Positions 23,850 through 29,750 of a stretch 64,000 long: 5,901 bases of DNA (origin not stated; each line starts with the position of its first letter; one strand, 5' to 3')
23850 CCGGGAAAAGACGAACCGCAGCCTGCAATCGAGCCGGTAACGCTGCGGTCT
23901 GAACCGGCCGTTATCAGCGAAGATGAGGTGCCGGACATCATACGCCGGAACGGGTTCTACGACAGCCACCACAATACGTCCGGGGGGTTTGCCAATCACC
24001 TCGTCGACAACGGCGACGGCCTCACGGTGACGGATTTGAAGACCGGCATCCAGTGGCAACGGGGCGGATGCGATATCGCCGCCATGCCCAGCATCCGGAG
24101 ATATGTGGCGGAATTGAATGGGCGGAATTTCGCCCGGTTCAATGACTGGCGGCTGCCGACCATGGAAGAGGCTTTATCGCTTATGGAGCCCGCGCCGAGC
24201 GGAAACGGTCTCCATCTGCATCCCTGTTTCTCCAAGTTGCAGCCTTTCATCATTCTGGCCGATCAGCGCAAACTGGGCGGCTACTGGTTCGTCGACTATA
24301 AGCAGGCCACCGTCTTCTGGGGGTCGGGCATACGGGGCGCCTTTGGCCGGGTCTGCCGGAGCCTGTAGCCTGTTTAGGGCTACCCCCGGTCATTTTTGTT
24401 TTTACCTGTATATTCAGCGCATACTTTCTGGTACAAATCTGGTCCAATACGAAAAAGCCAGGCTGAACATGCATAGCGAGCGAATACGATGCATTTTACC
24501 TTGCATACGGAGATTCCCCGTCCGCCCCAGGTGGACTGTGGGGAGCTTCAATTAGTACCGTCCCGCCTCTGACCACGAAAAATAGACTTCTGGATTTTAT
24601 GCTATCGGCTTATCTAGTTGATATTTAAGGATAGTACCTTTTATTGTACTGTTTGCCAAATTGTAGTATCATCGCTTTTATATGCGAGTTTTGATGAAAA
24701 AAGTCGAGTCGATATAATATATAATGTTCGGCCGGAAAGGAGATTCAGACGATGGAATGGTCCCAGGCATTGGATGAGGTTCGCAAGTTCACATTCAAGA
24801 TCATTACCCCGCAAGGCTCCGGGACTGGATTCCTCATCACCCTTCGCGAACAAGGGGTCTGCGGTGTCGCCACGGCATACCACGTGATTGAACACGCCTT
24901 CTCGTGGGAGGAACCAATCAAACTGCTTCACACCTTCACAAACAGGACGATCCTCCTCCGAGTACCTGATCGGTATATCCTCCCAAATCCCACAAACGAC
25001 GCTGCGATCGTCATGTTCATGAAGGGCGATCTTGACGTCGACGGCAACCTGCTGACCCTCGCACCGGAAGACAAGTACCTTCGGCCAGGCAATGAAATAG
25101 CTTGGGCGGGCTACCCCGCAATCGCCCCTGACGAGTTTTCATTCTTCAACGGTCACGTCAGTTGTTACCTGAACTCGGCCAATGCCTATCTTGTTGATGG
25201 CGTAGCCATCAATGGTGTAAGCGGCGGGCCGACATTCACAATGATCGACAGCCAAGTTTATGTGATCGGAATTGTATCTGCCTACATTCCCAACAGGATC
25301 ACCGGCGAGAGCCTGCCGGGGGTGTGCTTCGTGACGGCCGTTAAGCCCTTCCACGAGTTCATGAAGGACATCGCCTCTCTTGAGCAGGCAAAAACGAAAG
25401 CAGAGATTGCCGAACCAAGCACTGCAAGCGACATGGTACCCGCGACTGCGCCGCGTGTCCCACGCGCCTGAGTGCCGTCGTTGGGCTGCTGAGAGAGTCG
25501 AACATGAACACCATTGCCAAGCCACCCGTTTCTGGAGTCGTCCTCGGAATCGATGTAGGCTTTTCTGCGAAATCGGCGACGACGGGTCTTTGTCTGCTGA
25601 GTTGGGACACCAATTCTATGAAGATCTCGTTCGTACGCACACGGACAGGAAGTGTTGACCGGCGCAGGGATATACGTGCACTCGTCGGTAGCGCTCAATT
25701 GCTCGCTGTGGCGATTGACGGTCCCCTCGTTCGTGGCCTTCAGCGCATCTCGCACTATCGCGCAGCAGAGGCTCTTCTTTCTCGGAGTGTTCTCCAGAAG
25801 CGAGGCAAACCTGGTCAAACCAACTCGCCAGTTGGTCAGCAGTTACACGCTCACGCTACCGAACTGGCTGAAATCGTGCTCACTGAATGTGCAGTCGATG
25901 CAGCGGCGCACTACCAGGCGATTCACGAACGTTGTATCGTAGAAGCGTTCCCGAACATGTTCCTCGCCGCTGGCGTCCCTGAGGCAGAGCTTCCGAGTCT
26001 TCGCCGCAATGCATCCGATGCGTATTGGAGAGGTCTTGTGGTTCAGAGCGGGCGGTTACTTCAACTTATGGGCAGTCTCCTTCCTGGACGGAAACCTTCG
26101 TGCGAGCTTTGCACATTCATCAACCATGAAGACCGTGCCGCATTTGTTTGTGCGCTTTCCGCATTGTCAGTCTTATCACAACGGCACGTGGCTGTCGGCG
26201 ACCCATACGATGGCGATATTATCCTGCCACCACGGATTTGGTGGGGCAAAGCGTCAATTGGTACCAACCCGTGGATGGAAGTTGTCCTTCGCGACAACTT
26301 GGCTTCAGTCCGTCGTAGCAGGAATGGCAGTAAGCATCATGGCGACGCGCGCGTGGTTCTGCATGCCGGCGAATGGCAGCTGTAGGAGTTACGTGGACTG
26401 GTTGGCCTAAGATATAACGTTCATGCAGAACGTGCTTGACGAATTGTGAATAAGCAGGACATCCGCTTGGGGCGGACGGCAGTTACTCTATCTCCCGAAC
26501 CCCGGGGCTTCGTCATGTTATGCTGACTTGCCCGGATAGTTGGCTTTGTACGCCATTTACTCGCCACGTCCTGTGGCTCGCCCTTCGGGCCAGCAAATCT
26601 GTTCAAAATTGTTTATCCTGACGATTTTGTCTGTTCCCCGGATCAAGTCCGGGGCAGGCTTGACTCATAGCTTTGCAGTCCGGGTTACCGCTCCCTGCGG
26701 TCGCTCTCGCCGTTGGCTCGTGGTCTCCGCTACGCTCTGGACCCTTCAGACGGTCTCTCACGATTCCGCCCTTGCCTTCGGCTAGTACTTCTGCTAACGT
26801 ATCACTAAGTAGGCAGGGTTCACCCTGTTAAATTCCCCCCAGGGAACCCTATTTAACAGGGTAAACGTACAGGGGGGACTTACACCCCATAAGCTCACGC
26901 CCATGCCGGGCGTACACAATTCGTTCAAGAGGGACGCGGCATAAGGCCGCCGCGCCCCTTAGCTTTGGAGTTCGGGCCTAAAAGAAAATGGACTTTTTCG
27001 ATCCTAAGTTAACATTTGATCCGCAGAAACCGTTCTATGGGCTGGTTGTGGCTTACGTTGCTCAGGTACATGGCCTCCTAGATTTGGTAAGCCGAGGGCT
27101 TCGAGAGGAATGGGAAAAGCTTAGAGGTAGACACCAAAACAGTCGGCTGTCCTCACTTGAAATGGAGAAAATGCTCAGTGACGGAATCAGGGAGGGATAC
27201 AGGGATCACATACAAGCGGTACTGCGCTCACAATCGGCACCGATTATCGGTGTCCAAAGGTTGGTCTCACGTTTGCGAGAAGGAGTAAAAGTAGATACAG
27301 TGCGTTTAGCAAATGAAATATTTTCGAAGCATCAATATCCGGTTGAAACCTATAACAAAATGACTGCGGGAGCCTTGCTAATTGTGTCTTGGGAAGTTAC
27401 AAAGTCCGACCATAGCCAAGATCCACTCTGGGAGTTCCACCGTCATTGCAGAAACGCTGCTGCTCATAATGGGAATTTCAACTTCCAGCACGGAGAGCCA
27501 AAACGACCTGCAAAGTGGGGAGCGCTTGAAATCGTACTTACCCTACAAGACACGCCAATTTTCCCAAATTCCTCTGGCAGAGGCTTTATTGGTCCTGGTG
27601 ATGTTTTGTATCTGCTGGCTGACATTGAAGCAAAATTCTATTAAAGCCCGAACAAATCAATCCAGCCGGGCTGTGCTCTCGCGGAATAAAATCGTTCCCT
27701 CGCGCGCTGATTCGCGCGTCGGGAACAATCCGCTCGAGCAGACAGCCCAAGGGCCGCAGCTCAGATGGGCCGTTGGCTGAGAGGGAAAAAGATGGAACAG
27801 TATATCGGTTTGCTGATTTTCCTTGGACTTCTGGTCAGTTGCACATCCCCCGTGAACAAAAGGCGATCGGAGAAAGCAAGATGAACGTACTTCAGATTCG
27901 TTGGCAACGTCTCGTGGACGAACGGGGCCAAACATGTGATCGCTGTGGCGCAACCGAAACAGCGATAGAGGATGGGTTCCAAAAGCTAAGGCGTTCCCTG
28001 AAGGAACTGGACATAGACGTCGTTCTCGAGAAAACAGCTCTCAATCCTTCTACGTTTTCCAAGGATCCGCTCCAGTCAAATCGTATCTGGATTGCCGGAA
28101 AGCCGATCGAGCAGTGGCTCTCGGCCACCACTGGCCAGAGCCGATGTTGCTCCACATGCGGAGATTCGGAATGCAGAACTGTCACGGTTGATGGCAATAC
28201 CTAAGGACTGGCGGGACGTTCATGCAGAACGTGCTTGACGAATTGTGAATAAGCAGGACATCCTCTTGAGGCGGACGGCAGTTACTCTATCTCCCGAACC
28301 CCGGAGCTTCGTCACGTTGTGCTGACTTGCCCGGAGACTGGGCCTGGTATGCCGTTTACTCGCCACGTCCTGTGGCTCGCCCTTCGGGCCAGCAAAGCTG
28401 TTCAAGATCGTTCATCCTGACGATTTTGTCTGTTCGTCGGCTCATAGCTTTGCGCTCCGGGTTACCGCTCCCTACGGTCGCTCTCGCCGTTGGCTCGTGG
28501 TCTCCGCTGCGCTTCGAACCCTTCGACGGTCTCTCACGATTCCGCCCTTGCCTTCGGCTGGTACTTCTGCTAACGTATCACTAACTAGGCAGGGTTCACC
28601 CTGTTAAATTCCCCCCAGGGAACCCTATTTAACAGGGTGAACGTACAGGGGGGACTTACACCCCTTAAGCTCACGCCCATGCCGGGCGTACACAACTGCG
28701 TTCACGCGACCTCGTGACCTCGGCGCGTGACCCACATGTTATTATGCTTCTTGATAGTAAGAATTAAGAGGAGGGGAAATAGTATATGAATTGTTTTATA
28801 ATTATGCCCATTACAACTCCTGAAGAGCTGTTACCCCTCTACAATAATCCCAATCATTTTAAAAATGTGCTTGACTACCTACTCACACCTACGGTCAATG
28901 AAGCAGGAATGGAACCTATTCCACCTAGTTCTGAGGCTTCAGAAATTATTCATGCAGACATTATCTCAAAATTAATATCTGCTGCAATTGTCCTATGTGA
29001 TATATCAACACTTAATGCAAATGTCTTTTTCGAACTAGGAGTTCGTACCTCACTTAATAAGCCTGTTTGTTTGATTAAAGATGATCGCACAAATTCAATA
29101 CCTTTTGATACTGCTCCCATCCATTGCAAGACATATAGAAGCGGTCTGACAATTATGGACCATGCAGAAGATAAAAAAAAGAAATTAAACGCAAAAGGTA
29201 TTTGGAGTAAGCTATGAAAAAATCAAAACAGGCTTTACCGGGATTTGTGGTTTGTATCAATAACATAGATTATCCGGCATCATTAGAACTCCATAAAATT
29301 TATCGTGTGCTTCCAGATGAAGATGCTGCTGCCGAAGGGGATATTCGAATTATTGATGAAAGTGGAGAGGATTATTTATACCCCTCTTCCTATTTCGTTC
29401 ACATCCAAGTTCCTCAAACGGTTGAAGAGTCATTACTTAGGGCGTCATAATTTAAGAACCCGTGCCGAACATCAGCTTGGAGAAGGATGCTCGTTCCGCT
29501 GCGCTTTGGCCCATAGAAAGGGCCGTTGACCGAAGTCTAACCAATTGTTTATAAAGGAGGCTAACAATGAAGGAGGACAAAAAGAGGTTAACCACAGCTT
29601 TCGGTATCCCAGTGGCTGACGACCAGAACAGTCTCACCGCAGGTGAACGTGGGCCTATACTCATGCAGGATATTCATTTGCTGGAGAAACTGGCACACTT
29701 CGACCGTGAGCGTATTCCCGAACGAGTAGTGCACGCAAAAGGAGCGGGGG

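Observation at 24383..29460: Candidate accessory/defense islet: trypsin-like protease, DUF429-like, HEPN-motif, DUF2703-like and nucleoside-2-deoxyribosyltransferase-like genes inserted into a BASS-gene remnant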

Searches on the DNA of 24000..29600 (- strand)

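Call 10: search_rna_families(source=window, start=24000, end=29600, threshold=evalue, max_evalue=1, show_alignments=4)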
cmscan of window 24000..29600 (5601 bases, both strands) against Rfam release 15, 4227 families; matches with E-value up to 1: 3.
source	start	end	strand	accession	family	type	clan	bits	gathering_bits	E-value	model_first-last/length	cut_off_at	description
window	28276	28357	-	RF02001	group-II-D1D4-3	Intron;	CL00102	35.1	32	0.00016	59-145/170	no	Group II catalytic intron D1-D4-3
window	26477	26558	-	RF02001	group-II-D1D4-3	Intron;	CL00102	30.5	32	0.0022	59-145/170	no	Group II catalytic intron D1-D4-3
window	24121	24163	-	RF02745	Rev42_5p_UTR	Cis-reg;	-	14.6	229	0.65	74-116/443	no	Soft rot Enterobacteriaceae Rev 42 5'UTR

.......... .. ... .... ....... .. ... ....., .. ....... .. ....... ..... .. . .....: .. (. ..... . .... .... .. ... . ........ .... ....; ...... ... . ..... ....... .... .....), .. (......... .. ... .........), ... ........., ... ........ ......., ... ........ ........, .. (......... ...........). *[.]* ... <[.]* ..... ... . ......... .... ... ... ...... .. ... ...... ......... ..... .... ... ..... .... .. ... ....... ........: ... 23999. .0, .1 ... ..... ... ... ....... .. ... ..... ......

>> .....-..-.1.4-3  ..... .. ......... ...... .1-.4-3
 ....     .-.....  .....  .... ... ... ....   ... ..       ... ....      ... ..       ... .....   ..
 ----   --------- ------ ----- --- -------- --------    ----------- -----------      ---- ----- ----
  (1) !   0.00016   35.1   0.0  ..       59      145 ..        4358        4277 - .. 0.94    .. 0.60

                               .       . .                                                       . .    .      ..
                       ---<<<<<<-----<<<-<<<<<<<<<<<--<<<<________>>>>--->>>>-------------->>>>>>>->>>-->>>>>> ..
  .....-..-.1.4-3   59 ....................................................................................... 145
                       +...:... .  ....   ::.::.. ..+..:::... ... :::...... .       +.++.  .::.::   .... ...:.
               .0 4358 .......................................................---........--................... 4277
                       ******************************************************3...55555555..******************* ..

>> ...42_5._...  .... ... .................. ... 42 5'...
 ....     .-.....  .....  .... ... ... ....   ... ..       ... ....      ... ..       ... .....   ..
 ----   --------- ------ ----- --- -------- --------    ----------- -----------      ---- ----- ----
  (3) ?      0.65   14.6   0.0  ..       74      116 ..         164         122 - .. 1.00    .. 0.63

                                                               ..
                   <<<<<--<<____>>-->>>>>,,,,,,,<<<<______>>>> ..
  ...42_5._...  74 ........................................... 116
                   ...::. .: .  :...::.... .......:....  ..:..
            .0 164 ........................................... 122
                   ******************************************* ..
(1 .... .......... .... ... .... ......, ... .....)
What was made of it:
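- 26417..26919 (-): Group II intron 5' fragment, copy A: domain 1 with lineage-specific insertions. It lacks the part matched by RF01998, the RT ORF and domains 5/6. Rfam RF02001 scores 30.5 bits (E=0.002), model positions 59-145 (call 10).
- Neither copy has a domain 5/6 or an RT (call 10), so self-splicing or retromobility in cis is not possible by known chemistry.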

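Call 55: search_dna_similar(query=window:28216-28700:-, collection=plasmids, mode=distant, max_evalue=0.001, max_rows=15)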
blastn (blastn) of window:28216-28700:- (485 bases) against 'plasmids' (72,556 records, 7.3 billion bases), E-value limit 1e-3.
Records with a match: 15; places in all: 20; records where one place covers at least 80% of the query: 0.
Best place of each record, by identity: 80-90% 15.
By first word of the organism name: Klebsiella 4; Enterobacter 2; Escherichia 2; Citrobacter 2; Candidatus 1; Kovacikia 1; Thiothrix 1; Salmonella 1; Shewanella 1.
By predicted mobility (MOB-suite, as given by PLSDB): conjugative 9; non-mobilizable 4; mobilizable 2.
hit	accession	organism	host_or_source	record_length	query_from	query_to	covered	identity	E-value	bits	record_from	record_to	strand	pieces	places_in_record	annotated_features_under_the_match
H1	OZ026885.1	Candidatus Methylocalor cossyra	-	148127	6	419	24%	83.9%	3e-10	126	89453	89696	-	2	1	protein of unknown function (x2)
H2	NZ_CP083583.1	Kovacikia minuta CCNUW1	cell culture,fresh water lake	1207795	5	51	10%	89.4%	5e-7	64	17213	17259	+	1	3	record has no annotation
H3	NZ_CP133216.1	Thiothrix subterranea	hydrogen sulfide spring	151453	3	51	10%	85.7%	2e-5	58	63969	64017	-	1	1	hypothetical protein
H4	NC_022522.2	Salmonella enterica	-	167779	6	51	9%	87.0%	2e-5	57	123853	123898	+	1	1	none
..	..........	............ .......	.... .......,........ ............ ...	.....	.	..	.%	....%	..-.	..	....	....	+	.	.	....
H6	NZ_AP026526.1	Klebsiella pneumoniae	whole organism,animal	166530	6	51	9%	87.0%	2e-5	57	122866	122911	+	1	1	none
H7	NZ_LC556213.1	Escherichia coli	-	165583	6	51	9%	87.0%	2e-5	57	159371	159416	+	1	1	none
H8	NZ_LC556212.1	Klebsiella pneumoniae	-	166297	6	51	9%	87.0%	2e-5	57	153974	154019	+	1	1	none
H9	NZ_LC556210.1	Enterobacter cloacae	-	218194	6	51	9%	87.0%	2e-5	57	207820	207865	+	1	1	none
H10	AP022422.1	Klebsiella sp. STW0522-44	-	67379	6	51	9%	87.0%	2e-5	57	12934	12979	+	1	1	none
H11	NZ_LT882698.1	Klebsiella pneumoniae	Homo sapiens,urine sample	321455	6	51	9%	87.0%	2e-5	57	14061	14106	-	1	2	none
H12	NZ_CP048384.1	Citrobacter freundii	cell culture,environment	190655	6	51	9%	87.0%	2e-5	57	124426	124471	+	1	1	none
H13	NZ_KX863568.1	Citrobacter freundii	environmental; wetland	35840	6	51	9%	87.0%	2e-5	57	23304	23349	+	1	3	none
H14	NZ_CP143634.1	Shewanella xiamenensis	-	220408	2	49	10%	83.3%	9e-4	52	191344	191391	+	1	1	none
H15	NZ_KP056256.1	Escherichia coli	-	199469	4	49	9%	84.8%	9e-4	53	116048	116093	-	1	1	none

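Call 57: get_annotated_region(hit=H4, flank=3000)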
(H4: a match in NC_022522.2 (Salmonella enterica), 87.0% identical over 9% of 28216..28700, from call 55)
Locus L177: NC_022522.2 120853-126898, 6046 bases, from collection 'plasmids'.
description: Salmonella enterica subsp. enterica serovar Kentucky plasmid p1643_10, complete sequence
organism: Salmonella enterica (NCBI taxid 192955)
taxonomy: Bacteria; Pseudomonadota; Gammaproteobacteria; Enterobacterales; Enterobacteriaceae; Salmonella; Salmonella enterica
host: -; source: -; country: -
typing (MOB-suite, as given by PLSDB): conjugative; replicon IncC,IncQ1; relaxase MOBH,MOBH; mating-pair formation MPF_F
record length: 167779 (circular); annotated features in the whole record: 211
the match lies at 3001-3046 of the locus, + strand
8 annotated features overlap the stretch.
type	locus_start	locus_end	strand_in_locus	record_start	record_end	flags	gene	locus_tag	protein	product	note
CDS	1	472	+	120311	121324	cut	intI1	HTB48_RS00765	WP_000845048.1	class 1 integron integrase IntI1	-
CDS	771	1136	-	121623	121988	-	-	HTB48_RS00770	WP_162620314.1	hypothetical protein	-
CDS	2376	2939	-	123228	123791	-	-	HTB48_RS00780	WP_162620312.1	hypothetical protein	-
CDS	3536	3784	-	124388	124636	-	-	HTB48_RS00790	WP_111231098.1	hypothetical protein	-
CDS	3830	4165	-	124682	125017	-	-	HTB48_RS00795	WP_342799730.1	DUF1566 domain-containing protein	-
CDS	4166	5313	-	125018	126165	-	-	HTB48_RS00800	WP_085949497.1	IS3 family transposase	-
CDS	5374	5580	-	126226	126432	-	-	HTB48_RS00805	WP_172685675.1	hypothetical protein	-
CDS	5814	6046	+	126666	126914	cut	-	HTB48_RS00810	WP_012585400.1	type II toxin-antitoxin system YafQ family toxin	-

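Call 58: get_annotated_region(hit=H1, flank=3000)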
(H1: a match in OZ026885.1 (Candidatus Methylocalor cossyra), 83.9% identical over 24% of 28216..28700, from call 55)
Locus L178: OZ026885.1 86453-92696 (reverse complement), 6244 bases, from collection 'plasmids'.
description: Candidatus Methylocalor cossyra isolate MeCH1-AG genome assembly, plasmid: 2
organism: Candidatus Methylocalor cossyra (NCBI taxid 3108543)
taxonomy: Bacteria; Pseudomonadota; Gammaproteobacteria; Methylococcales; Methylococcaceae; Candidatus Methylocalor; Candidatus Methylocalor cossyra
host: -; source: -; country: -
typing (MOB-suite, as given by PLSDB): non-mobilizable
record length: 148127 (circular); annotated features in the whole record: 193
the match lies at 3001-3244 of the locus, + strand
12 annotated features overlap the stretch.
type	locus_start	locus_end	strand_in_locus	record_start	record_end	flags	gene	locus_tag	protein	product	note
CDS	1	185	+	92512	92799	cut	-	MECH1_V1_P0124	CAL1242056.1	protein of unknown function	-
CDS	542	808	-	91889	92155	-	-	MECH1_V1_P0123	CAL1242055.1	protein of unknown function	-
CDS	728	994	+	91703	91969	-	-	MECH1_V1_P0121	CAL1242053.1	protein of unknown function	-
CDS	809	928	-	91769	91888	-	-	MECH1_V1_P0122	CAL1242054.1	protein of unknown function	-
CDS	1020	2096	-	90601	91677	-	gtfB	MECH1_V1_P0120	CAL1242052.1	Vancomycin aglycone glucosyltransferase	-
CDS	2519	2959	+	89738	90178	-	-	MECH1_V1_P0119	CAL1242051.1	protein of unknown function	-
CDS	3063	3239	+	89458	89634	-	-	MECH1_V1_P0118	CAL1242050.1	protein of unknown function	-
CDS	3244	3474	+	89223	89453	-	-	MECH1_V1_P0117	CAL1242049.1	protein of unknown function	-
CDS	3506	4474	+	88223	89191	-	-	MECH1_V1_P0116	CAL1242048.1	putative Protein YkfC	-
CDS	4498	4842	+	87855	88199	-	-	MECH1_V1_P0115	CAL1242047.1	protein of unknown function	-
CDS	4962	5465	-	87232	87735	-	-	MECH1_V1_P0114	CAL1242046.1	putative Acetyltransferase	-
CDS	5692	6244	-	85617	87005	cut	-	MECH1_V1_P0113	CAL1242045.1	transposase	-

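Call 59: search_rna_families(source=L178, start=2500, end=5600, threshold=evalue, max_evalue=0.1)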
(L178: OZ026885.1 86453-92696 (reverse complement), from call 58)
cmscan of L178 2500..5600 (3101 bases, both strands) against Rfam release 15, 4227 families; matches with E-value up to 0.1: 2.
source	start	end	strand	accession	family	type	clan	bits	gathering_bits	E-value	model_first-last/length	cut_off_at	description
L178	3109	3274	+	RF02001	group-II-D1D4-3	Intron;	CL00102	127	32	4.4e-27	1-170/170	no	Group II catalytic intron D1-D4-3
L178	3389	3479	+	RF01998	group-II-D1D4-1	Intron;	CL00102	67.8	35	2.4e-11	1-84/84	no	Group II catalytic intron D1-D4-1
